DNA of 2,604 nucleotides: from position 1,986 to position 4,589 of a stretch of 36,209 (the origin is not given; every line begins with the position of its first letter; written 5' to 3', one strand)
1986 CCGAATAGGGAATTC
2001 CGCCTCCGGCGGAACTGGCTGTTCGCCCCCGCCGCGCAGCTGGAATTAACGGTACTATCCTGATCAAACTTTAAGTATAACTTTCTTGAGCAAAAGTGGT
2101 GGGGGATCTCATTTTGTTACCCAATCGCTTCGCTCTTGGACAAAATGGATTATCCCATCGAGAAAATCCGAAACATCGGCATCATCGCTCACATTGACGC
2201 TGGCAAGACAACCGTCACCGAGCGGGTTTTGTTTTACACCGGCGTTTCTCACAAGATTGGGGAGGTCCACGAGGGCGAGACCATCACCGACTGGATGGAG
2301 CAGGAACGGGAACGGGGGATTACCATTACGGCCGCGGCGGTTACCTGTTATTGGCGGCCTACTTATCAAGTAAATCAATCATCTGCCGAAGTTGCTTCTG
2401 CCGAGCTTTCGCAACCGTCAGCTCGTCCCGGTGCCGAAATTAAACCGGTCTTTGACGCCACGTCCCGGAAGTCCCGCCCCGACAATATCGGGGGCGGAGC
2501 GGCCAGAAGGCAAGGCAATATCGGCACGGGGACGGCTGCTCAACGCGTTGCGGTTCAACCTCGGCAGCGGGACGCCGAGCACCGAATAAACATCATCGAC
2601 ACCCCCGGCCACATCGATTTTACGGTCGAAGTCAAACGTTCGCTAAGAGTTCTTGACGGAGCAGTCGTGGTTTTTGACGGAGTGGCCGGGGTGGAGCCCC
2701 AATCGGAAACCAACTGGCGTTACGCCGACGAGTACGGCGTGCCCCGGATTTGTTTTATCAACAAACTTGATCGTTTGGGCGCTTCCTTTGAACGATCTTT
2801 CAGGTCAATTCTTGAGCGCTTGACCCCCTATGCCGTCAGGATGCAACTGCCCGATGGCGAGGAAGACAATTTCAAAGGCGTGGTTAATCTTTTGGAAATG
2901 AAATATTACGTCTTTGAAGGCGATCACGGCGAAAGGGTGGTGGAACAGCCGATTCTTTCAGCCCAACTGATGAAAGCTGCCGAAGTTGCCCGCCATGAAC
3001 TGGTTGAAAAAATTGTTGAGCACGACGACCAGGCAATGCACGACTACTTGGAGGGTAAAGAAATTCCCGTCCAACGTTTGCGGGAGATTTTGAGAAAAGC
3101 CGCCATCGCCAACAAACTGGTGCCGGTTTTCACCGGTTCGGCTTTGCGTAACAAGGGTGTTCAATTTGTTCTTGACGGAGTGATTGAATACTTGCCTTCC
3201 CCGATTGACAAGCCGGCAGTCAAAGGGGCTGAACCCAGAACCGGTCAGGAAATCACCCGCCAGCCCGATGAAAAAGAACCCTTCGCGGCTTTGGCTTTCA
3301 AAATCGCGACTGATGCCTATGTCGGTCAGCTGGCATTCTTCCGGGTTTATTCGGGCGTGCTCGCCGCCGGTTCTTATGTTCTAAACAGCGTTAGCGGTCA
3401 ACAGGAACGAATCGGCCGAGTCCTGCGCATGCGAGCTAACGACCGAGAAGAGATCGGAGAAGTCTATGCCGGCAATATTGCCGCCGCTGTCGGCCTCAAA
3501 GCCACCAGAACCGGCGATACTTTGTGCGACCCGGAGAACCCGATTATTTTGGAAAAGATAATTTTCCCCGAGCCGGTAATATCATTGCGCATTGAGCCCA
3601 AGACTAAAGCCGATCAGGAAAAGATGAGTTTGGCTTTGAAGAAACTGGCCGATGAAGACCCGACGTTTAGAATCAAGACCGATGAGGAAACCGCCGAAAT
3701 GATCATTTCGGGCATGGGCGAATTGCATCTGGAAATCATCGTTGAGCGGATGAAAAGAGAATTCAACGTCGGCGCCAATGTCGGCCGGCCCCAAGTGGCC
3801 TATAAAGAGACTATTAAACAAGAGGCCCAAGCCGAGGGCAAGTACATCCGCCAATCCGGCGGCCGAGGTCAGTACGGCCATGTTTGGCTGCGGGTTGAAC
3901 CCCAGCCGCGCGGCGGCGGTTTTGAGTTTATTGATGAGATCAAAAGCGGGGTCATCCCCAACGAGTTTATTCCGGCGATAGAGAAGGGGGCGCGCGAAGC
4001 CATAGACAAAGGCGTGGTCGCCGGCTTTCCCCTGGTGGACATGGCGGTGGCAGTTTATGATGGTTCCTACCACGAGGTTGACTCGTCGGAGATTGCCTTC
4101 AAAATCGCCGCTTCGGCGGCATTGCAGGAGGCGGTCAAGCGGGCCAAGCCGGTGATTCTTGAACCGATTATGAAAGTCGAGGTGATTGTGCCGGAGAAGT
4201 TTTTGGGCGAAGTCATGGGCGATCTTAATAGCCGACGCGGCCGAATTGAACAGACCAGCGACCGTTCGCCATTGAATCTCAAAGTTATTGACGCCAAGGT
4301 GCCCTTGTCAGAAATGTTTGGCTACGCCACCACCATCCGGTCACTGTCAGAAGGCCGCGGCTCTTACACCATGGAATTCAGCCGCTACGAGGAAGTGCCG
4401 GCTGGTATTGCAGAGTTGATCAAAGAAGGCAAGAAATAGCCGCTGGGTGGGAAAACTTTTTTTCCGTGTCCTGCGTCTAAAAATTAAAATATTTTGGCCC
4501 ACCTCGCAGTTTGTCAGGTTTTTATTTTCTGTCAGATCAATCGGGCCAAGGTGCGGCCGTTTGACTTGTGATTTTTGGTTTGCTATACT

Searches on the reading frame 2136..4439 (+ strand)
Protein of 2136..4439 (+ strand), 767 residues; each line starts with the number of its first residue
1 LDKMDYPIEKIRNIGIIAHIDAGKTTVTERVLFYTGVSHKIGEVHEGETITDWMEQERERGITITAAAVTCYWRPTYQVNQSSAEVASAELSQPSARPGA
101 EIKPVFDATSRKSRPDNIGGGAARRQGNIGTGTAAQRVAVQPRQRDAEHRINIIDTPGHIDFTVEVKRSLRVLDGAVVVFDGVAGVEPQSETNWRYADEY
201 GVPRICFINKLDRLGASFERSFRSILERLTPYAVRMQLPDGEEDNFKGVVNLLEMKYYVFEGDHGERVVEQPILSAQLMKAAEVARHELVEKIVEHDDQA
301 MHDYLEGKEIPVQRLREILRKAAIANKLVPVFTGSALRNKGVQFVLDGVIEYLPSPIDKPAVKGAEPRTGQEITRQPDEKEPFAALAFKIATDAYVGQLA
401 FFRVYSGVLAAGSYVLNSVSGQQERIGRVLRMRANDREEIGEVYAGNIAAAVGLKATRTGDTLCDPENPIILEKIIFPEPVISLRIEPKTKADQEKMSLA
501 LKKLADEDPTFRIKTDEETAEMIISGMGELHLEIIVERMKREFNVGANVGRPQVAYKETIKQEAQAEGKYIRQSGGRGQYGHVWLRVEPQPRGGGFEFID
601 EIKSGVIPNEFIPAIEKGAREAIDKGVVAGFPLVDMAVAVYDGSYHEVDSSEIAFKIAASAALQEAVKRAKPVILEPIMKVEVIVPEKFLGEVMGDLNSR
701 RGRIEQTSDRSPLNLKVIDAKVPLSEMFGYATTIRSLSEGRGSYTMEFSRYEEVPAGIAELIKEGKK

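Call 12: search_protein_families(library=pfam, proteins=[window:2136-4439:+])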
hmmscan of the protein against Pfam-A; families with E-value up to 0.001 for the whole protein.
window:2136-4439:+ (767 aa): 7 families
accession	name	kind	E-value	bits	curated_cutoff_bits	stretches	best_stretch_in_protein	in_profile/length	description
PF00009.33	GTP_EFTU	-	1.4e-57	194.8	26.5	1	9-355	1-188/188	Elongation factor Tu GTP binding domain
PF03764.24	EFG_IV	-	1.9e-45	154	24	1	552-671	1-121/121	Elongation factor G, domain IV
PF14492.12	EFG_III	-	1.6e-33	115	27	1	477-550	1-74/75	Elongation Factor G, domain III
PF00679.30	EFG_C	-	1.5e-28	99.1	27.9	1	674-759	2-86/89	Elongation factor G C-terminus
PF22042.2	EF-G_D2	-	1.7e-17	63.8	27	1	382-465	1-83/84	Elongation factor G domain 2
PF03144.31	GTP_EFTU_D2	-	2.2e-17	63.7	30.3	1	397-464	1-73/73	Elongation factor Tu domain 2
PF16658.11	RF3_C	-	1.4e-07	31.8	40.1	1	485-565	14-94/132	Class II release factor RF3, C-terminal domain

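Call 86: find_homologous_proteins(query=window:2136-4439:+, max_evalue=1e-100)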
Query window:2136-4439:+ (767 aa): 8000 proteins with E <= 1e-100 among 8000 candidates; the best 120 are listed.
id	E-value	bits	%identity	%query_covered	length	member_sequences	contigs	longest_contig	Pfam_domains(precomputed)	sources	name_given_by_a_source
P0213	0.0e+0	1695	100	100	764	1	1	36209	PF00679.31,PF14492.13,PF00009.34,PF03764.25,PF16658.12,PF03144.32,PF22042.3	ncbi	-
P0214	0.0e+0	1309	78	100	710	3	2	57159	PF00679.31,PF14492.13,PF00009.34,PF03764.25,PF16658.12,PF03144.32,PF22042.3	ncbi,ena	-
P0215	0.0e+0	1302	85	81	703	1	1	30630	PF00679.31,PF14492.13,PF00009.34,PF03764.25,PF16658.12,PF03144.32,PF22042.3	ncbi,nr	ncbi:MAG: elongation factor G [Candidatus Yanofskybacteria bacterium]|nr:elongation factor G [Candid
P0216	0.0e+0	1298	83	81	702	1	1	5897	PF00679.31,PF14492.13,PF00009.34,PF03764.25,PF16658.12,PF03144.32,PF22042.3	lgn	-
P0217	0.0e+0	1297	82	82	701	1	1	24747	PF00679.31,PF14492.13,PF00009.34,PF03764.25,PF16658.12,PF03144.32,PF22042.3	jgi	jgi:elongation factor G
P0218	0.0e+0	1295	84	82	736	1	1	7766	PF00679.31,PF14492.13,PF00009.34,PF03764.25,PF16658.12,PF03144.32,PF22042.3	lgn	-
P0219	0.0e+0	1293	77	99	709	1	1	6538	PF00679.31,PF14492.13,PF00009.34,PF03764.25,PF16658.12,PF03144.32,PF22042.3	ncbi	-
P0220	0.0e+0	1292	82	82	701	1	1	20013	PF00679.31,PF14492.13,PF00009.34,PF03764.25,PF16658.12,PF03144.32,PF22042.3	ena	-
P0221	0.0e+0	1286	82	81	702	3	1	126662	PF00679.31,PF14492.13,PF00009.34,PF03764.25,PF16658.12,PF03144.32,PF22042.3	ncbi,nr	ncbi:MAG: elongation factor G [Candidatus Yanofskybacteria bacterium]|nr:elongation factor G [Candid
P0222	0.0e+0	1284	82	82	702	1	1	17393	PF00679.31,PF14492.13,PF00009.34,PF03764.25,PF16658.12,PF03144.32,PF22042.3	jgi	-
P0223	0.0e+0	1281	81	82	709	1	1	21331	PF00679.31,PF14492.13,PF00009.34,PF03764.25,PF16658.12,PF03144.32,PF22042.3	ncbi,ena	-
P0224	0.0e+0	1279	75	99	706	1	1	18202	PF00679.31,PF14492.13,PF00009.34,PF03764.25,PF16658.12,PF03144.32,PF22042.3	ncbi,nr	ncbi:MAG: elongation factor G [Candidatus Yanofskybacteria bacterium]|nr:elongation factor G [Candid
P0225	0.0e+0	1277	76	99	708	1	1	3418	PF00679.31,PF14492.13,PF00009.34,PF03764.25,PF16658.12,PF03144.32,PF22042.3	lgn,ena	-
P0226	0.0e+0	1275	76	99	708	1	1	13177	PF00679.31,PF14492.13,PF00009.34,PF03764.25,PF16658.12,PF03144.32,PF22042.3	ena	-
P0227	0.0e+0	1275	82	82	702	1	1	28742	PF00679.31,PF14492.13,PF00009.34,PF03764.25,PF16658.12,PF03144.32,PF22042.3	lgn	-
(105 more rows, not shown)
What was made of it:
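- On Rickettsia RPE families proper: The host is a Patescibacterium: the best EF-G hits are Candidatus Yanofskybacteria (call 86).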

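Call 108: find_encoding_contigs(protein=P0214, flank=3000, max_places=1)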
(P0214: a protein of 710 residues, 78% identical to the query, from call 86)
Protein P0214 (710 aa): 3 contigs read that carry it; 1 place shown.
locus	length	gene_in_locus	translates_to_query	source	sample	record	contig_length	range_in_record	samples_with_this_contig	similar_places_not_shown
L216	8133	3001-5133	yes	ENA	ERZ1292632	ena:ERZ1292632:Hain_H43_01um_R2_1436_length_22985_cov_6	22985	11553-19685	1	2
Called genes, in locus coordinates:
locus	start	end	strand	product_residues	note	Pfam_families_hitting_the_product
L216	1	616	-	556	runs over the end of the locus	PF13191:AAA_16 (weak), PF07728:AAA_5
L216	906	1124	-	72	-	PF00830:Ribosomal_L28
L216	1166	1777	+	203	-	PF02163:Peptidase_M50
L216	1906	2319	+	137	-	PF00164:Ribosom_S12_S23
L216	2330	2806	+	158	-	PF00177:Ribosomal_S7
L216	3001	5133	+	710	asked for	PF00009:GTP_EFTU, PF22042:EF-G_D2, PF03144:GTP_EFTU_D2, PF14492:EFG_III, PF16658:RF3_C (weak), PF03764:EFG_IV, PF00679:EFG_C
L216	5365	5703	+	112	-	PF00076:RRM_1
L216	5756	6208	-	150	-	-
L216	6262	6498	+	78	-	PF00462:Glutaredoxin, PF13417:GST_N_3 (weak)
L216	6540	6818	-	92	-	-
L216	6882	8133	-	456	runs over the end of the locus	PF02366:PMT, PF16192:PMT_4TMC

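Call 109: find_encoding_contigs(protein=P0215, flank=1000, max_places=1)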
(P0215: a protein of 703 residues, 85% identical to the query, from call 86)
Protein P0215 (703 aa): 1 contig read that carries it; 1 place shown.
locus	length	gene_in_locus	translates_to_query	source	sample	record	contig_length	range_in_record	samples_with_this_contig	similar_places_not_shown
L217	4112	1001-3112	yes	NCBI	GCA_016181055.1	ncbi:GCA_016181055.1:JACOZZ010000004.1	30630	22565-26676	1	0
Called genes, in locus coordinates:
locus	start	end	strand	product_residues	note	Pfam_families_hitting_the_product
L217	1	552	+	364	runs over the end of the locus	PF01098:FTSW_RODA_SPOVE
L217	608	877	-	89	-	PF01649:Ribosomal_S20p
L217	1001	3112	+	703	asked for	PF00009:GTP_EFTU, PF22042:EF-G_D2, PF03144:GTP_EFTU_D2, PF14492:EFG_III, PF16658:RF3_C (weak), PF03764:EFG_IV, PF00679:EFG_C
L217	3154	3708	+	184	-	PF04011:LemA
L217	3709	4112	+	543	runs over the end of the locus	PF01656:CbiA (weak), PF06418:CTP_synth_N, PF07722:Peptidase_C26 (faint), PF00117:GATase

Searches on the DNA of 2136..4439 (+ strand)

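Call 114: search_with_rna_model(model_id=R1, sources=[L216, L217, L218, L003, L002], max_evalue=0.01, filters=off)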
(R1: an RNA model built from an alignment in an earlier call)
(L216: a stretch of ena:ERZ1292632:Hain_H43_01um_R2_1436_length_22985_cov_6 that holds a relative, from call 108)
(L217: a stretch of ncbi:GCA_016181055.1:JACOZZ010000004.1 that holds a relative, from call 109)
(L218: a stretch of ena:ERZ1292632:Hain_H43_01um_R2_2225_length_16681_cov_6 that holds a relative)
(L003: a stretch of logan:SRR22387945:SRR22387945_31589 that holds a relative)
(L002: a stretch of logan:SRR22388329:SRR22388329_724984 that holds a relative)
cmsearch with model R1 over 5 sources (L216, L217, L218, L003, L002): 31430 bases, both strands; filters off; matches with E-value up to 0.01: 0.
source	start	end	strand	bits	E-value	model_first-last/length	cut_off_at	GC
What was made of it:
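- No element was found in 31 kb of orthologous regions from other PGI/EF-G homologue contigs (call 114).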
